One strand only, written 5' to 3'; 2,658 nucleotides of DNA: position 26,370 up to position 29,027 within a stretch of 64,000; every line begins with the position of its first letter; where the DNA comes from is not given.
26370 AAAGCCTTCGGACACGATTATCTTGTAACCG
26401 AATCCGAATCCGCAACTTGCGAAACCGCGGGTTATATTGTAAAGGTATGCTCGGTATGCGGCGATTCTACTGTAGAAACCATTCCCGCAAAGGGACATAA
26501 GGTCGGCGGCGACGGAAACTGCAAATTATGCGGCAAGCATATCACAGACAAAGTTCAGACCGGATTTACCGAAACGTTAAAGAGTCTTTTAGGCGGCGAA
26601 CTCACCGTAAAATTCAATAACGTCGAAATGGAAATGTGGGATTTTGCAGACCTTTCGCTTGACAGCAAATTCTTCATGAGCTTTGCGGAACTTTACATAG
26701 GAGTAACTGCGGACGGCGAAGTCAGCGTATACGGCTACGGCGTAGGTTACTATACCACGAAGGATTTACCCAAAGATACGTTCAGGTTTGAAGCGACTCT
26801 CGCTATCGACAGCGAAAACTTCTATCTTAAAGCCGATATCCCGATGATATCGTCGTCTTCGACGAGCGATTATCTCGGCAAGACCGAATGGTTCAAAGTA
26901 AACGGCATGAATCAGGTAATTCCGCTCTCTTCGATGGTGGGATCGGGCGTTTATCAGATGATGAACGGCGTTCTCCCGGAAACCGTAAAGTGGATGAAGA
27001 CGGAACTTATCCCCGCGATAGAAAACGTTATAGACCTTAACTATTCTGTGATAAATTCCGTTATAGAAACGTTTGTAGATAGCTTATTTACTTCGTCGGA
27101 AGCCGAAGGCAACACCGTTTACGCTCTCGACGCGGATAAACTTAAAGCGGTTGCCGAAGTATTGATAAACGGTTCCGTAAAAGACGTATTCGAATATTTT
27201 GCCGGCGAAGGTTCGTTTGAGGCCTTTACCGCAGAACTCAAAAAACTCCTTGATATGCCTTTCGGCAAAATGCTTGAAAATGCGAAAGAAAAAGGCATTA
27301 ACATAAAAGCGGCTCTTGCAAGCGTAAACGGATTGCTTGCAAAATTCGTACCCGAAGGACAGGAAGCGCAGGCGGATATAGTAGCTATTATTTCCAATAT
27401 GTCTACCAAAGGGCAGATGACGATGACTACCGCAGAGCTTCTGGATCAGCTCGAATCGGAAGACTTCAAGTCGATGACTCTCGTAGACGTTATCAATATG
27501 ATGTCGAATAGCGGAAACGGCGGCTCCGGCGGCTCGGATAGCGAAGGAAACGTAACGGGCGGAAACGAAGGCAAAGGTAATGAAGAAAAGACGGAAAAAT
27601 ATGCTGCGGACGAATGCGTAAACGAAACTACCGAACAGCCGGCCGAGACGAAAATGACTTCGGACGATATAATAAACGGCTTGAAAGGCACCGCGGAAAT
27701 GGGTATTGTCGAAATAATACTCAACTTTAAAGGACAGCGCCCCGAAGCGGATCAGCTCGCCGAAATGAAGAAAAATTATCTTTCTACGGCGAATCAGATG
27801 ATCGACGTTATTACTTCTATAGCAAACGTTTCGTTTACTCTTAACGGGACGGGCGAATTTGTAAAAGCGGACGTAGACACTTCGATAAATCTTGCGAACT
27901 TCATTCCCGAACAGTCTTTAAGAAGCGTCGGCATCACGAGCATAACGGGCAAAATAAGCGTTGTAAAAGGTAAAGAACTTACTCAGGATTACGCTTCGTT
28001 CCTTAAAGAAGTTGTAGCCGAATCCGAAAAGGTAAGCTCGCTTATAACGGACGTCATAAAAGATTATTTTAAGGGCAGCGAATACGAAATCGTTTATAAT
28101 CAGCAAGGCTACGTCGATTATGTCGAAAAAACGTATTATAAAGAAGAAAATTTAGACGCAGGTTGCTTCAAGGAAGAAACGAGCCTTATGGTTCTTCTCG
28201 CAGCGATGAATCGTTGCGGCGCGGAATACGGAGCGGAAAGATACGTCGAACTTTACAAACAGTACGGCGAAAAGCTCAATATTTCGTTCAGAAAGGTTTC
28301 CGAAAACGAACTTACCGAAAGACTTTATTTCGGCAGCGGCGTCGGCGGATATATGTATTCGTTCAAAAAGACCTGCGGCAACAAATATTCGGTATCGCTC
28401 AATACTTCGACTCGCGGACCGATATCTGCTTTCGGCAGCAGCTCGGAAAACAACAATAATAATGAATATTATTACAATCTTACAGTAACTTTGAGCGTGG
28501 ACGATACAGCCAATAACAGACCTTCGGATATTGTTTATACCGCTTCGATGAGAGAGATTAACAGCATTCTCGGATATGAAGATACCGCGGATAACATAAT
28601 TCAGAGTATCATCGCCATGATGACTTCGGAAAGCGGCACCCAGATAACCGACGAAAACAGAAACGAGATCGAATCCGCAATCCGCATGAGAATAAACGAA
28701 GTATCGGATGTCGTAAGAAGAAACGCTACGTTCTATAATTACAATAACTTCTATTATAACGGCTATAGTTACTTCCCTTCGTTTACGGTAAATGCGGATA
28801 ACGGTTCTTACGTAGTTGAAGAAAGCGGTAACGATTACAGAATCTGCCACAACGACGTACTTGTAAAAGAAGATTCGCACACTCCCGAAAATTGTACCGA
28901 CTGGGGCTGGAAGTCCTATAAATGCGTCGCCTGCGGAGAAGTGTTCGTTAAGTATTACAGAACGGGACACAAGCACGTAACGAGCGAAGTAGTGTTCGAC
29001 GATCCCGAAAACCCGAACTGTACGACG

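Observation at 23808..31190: Giant modular Cys-rich lipoprotein with five tandem ~115-aa modules and a C-terminal forest of CxxC motifs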

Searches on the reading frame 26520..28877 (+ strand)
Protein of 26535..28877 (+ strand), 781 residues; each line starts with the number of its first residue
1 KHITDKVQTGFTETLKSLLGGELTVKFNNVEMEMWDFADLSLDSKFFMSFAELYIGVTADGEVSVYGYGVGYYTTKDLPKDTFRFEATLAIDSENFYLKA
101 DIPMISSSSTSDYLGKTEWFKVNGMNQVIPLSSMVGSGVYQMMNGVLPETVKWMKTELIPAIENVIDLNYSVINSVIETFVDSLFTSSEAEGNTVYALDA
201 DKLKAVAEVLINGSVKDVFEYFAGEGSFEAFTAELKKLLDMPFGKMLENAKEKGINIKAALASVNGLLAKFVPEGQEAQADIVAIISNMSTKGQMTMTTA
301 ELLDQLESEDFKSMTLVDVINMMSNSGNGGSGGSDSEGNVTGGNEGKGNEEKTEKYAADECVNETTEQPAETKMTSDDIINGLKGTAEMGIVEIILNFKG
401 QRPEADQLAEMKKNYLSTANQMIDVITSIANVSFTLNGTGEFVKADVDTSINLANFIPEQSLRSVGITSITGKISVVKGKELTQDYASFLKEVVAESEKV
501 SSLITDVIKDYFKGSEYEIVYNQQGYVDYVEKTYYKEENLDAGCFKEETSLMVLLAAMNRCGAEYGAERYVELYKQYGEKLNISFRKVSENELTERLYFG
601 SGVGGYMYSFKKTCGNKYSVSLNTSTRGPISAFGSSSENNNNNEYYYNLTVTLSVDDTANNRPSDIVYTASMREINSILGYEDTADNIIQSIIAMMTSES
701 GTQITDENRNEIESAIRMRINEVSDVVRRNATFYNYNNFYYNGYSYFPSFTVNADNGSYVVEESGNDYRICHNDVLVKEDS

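Call 30: search_protein_representatives(protein=window:26535-28877:+)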
Query: 781 residues. Proteins with E-value up to 0.001 (for the whole library): 57; up to 1e-10: 3; up to 1e-30: 2. The best 57 are listed.
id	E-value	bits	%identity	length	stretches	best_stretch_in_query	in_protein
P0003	0.0e+00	1454.4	86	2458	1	1-781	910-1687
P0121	3.9e-118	412.3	37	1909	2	15-329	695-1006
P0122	4.4e-11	58.4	28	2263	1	48-329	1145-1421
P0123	2.3e-10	56.1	27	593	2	139-278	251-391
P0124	2.5e-10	55.9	26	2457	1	11-268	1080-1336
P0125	2.9e-10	55.7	31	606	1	145-322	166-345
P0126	8.6e-10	54.2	26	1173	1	11-270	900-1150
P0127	9.7e-10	54.0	27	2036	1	18-287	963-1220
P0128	1.2e-09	53.7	31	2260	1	149-275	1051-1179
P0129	8.9e-09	50.8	32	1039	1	144-270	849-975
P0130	1.2e-08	50.4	29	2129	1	156-289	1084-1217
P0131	2.8e-08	49.2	27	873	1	44-268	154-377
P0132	2.9e-08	49.1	28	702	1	41-271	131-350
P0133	2.9e-08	49.1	26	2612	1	11-271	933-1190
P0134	9.2e-08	47.4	29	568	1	152-278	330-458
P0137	2.3e-07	46.1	29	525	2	28-286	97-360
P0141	2.0e-06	43.0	29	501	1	151-273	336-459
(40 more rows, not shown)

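Call 31: search_protein_families(library=pfam, proteins=[P0121, P0123, P0125, P0131, P0132, P0134, P0137, P0141, P0129, P0126], max_evalue=0.01)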
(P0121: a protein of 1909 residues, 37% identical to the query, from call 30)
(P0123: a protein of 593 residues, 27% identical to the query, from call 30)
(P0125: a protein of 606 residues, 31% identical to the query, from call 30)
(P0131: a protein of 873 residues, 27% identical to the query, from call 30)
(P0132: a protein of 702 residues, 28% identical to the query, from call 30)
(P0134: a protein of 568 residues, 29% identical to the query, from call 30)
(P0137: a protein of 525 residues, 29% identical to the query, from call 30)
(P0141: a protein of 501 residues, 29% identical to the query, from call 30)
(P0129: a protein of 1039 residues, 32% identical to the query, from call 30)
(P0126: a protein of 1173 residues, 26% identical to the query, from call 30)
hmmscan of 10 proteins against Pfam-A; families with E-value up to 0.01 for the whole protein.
P0121 (1909 aa): 0 families

P0123 (593 aa): 0 families

P0125 (606 aa): 0 families

P0131 (873 aa): 0 families

P0132 (702 aa): 0 families

P0134 (568 aa): 0 families

P0137 (525 aa): 0 families

P0141 (501 aa): 2 families
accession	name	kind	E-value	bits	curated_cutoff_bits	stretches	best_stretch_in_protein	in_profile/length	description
PF01487.21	DHquinase_I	-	0.00035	21.2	22.2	1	319-409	10-99/230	Type I 3-dehydroquinase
PF23574.1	zf-C2H2_ZNF142_18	-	0.0016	18.9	27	0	88-110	4-26/35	Zinc finger protein 142 C2H2 domain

P0129 (1039 aa): 0 families

P0126 (1173 aa): 0 families

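Call 50: search_solved_structures(query=A3, max_evalue=1)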
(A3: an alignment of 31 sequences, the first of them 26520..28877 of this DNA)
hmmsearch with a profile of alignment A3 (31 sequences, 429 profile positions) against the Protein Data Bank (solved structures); distinct sequences matched with E-value up to 1: 9.
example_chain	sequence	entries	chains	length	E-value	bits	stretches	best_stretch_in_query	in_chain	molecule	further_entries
4fye_A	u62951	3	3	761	0.0037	19.9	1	248-392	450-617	SidF, inhibitor of growth family, member 3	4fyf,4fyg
6y07_A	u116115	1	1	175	0.0075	18.9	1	235-352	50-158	sohair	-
7mwr_B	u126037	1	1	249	0.041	16.5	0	230-339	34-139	LHD101B4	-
9nnk_C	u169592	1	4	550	0.15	14.6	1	214-375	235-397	Retreon I-A effector PtuA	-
5cwg_A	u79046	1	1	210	0.3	13.7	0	238-334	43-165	Designed helical repeat protein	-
8ek4_A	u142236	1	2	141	0.41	13.2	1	247-331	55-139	Ice-binding protein TIP-99a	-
9kjx_B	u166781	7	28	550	0.55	12.8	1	214-375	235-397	AAA family ATPase | Retron I-A effector PtuA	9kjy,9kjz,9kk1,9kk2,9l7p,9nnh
9u9y_A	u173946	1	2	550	0.55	12.8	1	214-375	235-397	AAA family ATPase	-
9nnb_C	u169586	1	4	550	0.71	12.4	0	214-375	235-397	Retron I-A effector PtuA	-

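Call 74: predict_structure(alignment_id=A4)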
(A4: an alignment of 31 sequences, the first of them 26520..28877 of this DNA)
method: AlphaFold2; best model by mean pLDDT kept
length: 786 residues; sequences in the alignment: 31
mean_pLDDT: 71.8   pTM: 0.46
mean pLDDT of the five models: 71.8, 69.5, 67.2, 65.9, 63.7
residues with pLDDT >= 90: 107; 70-90: 385; 50-70: 163; < 50: 131
segments of 3 or more residues with pLDDT < 50: 1-20, 41-48, 112-125, 333-373, 607-609, 631-647, 742-750, 770-786
pLDDT, mean of each block of 10 residues (from residue 1): 37 43 57 65 46 69 68 75 65 78 72 45 51 65 63 75 76 73 79 75 85 90 87 89 89 82 87 82 82 74 85 87 80 46 35 35 37 63 90 87 81 89 81 66 62 62 54 63 55 76 84 89 84 84 84 90 90 89 89 85 62 72 74 37 44 91 76 92 89 90 75 90 93 81 43 81 76 34 35
secondary structure, 60 per line:
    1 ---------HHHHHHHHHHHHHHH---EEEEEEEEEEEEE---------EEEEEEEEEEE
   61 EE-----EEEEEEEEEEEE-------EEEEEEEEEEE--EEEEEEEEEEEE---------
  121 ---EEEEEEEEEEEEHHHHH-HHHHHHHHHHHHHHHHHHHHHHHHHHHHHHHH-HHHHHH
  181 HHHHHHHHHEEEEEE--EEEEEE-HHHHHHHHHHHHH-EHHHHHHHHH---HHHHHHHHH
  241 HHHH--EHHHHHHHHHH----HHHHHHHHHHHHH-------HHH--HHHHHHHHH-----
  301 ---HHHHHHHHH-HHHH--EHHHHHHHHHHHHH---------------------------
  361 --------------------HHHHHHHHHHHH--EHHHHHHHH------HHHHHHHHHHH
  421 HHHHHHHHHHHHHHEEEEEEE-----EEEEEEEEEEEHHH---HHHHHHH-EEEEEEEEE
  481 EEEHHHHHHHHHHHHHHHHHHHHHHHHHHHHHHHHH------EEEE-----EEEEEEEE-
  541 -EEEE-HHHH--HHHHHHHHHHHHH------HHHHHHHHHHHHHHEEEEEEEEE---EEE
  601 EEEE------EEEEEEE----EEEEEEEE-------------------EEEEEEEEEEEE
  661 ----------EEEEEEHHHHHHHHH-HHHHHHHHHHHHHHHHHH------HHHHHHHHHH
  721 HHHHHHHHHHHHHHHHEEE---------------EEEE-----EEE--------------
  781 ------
elements in order (helices of 4 or more, strands of 3 or more residues): H10-24 E28-40 E50-62 E68-79 E87-97 E100-111 E124-135 H136-140 H142-173 H175-189 E190-195 E198-203 H205-217 H220-228 H232-244 H248-257 H262-274 H287-295 H304-312 H314-317 H321-333 H381-392 H396-403 H410-434 E435-441 E447-457 H464-470 E472-483 H484-516 E523-526 E532-539 E542-545 H547-550 H553-565 H572-585 E586-594 E598-604 E611-617 E622-629 E649-660 E671-676 H677-685 H687-704 H711-736 E737-739 E755-758 E764-766

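Call 81: find_homologous_proteins(query=A4, max_evalue=0.001)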
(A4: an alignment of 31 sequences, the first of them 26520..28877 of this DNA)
Query A4 (31 sequences): 8000 candidates shared short words with the query, none scored E <= 0.001.

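Call 97: search_protein_families(library=pfam, alignment_id=A4, max_evalue=1)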
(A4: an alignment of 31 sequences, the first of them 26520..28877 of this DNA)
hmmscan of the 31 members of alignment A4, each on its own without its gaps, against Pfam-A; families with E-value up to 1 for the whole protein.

A. member 1, window:26520-28877:+ (786 aa): 2 families
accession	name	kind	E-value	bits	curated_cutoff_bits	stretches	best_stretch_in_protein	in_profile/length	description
PF11140.13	DUF2913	-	0.13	12.4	23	1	249-321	59-133/207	Protein of unknown function (DUF2913)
PF15975.10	Flot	-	0.22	12.1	27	1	279-375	25-114/124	Flotillin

B. families by the number of members that match (of 31 scanned): 26 families (the first 25 are shown)
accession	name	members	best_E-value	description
PF01487.21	DHquinase_I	2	7.7e-05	Type I 3-dehydroquinase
PF11140.13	DUF2913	2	0.0099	Protein of unknown function (DUF2913)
PF02331.20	P35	1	0.0002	Apoptosis preventing protein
PF04118.20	Dopey_N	1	0.0025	Dopey, N-terminal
PF03623.18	Focal_AT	1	0.0042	Focal adhesion targeting region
PF00091.31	Tubulin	1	0.013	Tubulin/FtsZ family, GTPase domain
PF17930.7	LpxI_N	1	0.017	LpxI N-terminal domain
PF04360.17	Serglycin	1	0.021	Serglycin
PF09639.16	YjcQ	1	0.039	YjcQ protein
PF20292.4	MC7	1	0.043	ABC-three component (ABC-3C) system Middle Component 7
PF04760.21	IF2_N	1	0.057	Translation initiation factor IF-2, N-terminal region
PF20206.4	Tra1_ring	1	0.059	Tra1 HEAT repeat ring region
PF04405.19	ScdA_N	1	0.066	Domain of Unknown function (DUF542)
PF18519.6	Sgf11_N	1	0.071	SAGA-associated factor 11 N-terminal domain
PF04458.17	DUF505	1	0.089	Protein of unknown function (DUF505)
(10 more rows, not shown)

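Call 102: fold_search(model_id=the predicted structure, library=pdb)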
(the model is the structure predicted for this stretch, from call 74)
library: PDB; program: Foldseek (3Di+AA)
matches with E <= 10: 359; with E <= 0.001: 0
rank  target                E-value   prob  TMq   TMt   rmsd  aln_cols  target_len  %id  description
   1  9bd1                  1.4e-01  0.03  0.06  0.06  34.2       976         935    7  beta/alpha1 region of ApoB 100 (released 2024-12-25)
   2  3ap4_A                5.7e-01  0.08  0.04  0.14  16.7        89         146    9  Crystal structure of the galectin-8 N-terminal carbohydrate recognition domain in complex with lactose (released 2011-01-26)
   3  5m3l_N                8.3e-01  0.21  0.07  0.20  12.8       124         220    9  Single-particle cryo-EM using alignment by classification (ABC): the structure of Lumbricus terrestris hemoglobin (released 2017-09-13)
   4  9o5m_A                8.7e-01  0.05  0.05  0.15  17.1       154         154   11  Prenylated-FMN maturase PhdC from Mycolicibacterium fortuitum bound to prenylated flavin mononucleotide in the P1 spac (released 2026-02-18)
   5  4u8u_M                1.1e+00  0.18  0.08  0.20  13.5       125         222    5  The Crystallographic structure of the giant hemoglobin from Glossoscolex paulistus at 3.2 A resolution. (released 2015-06-10)
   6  6js9_A                1.2e+00  0.20  0.09  0.27   7.5       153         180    8  Crystal structure of the N-terminal domain of HtaA from Corynebacterium glutamicum (released 2019-11-20)
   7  7z7p_G                1.2e+00  0.03  0.05  0.11  17.6       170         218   12  Structure of the fluorescent protein NeonCyan0.95 at pH 5.6 (released 2022-05-04)
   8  5zvj                  1.2e+00  0.04  0.05  0.10  16.8       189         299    8  Crystal structure of HtrA1 from Mycobacterium tuberculosis (released 2018-09-05)
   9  8ts6_A                1.3e+00  0.03  0.07  0.09  26.8       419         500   14  Cyanophage A-1(L) portal (released 2024-04-10)
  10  7cyp_A                1.3e+00  0.03  0.04  0.03  20.2       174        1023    6  Complex of SARS-CoV-2 spike trimer with its neutralizing antibody HB27 (released 2021-06-09)
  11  7lwt_A                1.3e+00  0.02  0.05  0.04  22.2       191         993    6  UK (B.1.1.7) SARS-CoV-2 spike protein variant (S-GSAS-B.1.1.7) in the 1-RBD-up conformation (released 2021-03-31)
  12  2vxk                  1.4e+00  0.11  0.05  0.19   8.3        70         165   17  Structural comparison between Aspergillus fumigatus and human GNA1 (released 2008-07-15)
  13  1z78                  1.4e+00  0.05  0.04  0.12  15.3       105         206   10  Crystal Structure of the Thrombospondin-1 N-terminal domain (released 2006-01-17)
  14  9hcj_T0               1.4e+00  0.02  0.06  0.05  24.0       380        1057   11  D. discoideum nuclear pore complex (released 2024-12-25)
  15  7r16_C                1.5e+00  0.03  0.04  0.04  19.4       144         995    8  Beta Variant SARS-CoV-2 Spike with 1 Erect RBD (released 2022-03-09)
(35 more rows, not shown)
